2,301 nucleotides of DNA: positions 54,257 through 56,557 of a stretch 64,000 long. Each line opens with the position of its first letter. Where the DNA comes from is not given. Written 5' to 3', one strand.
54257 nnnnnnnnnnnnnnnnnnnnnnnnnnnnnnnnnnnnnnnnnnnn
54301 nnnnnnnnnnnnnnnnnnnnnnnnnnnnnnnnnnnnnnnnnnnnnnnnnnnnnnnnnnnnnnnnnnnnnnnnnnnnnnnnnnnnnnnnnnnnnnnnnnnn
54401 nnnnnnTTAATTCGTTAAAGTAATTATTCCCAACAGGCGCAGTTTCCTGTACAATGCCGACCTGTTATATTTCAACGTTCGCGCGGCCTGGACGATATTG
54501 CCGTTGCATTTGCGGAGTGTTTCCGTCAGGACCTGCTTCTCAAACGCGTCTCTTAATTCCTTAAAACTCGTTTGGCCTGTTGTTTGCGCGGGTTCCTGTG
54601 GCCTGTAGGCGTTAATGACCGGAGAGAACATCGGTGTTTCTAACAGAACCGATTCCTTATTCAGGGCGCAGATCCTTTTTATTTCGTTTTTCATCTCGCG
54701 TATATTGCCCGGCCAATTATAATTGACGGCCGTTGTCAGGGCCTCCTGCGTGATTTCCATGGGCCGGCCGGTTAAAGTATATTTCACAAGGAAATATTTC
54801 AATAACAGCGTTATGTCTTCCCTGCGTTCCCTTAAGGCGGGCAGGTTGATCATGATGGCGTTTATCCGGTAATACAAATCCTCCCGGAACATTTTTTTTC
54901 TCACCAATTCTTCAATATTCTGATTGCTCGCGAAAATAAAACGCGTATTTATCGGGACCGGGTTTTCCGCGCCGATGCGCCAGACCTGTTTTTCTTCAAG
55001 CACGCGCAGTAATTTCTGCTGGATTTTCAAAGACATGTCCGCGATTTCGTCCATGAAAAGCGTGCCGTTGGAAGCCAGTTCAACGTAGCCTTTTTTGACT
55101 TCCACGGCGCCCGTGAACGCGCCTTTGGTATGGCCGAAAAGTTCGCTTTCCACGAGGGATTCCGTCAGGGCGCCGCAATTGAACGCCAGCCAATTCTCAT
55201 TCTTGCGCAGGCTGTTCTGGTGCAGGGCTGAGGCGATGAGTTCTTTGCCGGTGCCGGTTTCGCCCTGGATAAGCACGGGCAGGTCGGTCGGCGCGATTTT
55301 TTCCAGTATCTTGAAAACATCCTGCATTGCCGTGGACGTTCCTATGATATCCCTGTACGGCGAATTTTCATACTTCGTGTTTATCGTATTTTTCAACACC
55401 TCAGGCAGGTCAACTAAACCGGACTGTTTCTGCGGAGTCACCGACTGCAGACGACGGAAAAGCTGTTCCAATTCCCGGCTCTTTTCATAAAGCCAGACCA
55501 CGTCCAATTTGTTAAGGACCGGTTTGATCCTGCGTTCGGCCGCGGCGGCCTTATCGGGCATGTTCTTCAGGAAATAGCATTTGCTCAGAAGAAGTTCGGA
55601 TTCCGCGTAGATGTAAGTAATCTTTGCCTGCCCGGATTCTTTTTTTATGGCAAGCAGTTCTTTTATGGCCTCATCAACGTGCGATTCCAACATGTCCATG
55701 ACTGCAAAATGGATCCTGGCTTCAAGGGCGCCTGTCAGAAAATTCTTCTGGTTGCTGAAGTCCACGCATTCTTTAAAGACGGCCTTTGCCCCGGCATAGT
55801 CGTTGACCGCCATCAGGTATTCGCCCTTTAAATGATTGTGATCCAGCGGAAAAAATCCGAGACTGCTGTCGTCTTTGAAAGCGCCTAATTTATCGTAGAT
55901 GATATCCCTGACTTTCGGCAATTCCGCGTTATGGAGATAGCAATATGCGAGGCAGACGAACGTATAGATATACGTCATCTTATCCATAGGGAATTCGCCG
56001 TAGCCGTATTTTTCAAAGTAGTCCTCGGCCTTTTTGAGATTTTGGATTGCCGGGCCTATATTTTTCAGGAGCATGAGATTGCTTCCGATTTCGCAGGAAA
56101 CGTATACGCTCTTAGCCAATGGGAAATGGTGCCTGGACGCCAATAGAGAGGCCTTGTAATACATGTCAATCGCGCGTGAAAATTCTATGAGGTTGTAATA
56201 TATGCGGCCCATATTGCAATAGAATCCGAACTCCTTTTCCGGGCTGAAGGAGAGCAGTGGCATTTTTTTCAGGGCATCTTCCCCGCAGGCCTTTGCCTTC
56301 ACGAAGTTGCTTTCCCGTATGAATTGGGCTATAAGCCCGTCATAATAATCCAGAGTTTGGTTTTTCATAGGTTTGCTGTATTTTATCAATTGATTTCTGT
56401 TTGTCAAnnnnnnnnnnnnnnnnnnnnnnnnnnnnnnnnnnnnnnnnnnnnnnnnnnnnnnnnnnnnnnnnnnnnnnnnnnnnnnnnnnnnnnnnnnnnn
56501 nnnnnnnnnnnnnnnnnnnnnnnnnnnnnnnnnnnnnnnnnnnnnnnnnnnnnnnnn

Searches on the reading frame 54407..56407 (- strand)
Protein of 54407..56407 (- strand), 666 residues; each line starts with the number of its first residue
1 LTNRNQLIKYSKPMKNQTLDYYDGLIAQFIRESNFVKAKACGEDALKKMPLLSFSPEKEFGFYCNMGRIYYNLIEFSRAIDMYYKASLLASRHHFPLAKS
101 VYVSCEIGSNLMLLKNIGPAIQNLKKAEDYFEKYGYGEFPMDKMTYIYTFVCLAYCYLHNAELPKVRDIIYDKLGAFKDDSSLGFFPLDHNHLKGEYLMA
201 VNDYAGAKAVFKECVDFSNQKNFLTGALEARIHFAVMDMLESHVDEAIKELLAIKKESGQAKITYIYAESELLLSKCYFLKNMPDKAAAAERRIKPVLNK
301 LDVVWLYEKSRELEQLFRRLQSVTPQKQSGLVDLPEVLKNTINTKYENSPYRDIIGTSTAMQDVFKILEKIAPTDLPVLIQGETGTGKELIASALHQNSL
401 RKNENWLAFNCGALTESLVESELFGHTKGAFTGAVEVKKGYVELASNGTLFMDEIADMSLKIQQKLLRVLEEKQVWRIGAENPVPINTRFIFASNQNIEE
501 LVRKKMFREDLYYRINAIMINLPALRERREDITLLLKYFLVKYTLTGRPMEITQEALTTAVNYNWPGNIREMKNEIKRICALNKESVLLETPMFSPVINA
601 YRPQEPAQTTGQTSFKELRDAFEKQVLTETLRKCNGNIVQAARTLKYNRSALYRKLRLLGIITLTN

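Call 8: search_protein_families(library=pfam, proteins=[window:54407-56407:-], max_evalue=0.001)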
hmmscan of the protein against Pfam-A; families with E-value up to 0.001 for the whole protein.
window:54407-56407:- (666 aa): 8 families
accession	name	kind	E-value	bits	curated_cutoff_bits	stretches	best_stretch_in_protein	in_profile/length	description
PF00158.32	Sigma54_activat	-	1.8e-66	223.4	20.2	1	354-520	1-167/168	Sigma-54 interaction domain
PF14532.12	Sigma54_activ_2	-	1.5e-21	77.5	25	1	355-525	1-138/138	Sigma-54 interaction domain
PF25601.1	AAA_lid_14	-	1e-17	64.2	27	1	526-592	1-69/87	AAA+ ATPase lid domain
PF02954.25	HTH_8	-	1.4e-11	44.4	22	1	621-657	4-40/42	Bacterial regulatory protein, Fis family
PF07728.20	AAA_5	-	1.3e-07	32.1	22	1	377-497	1-124/139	AAA domain (dynein-related subfamily)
PF01078.27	Mg_chelatase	-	4.5e-07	29.9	20.3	1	378-495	25-157/207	Magnesium chelatase, subunit ChlI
PF07724.20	AAA_2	-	1.9e-06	28.4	27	1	378-506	6-135/166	AAA domain (Cdc48 subfamily)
PF07726.17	AAA_3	-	0.00013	22.3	27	0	378-497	2-111/131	ATPase family associated with various cellular activities (AAA)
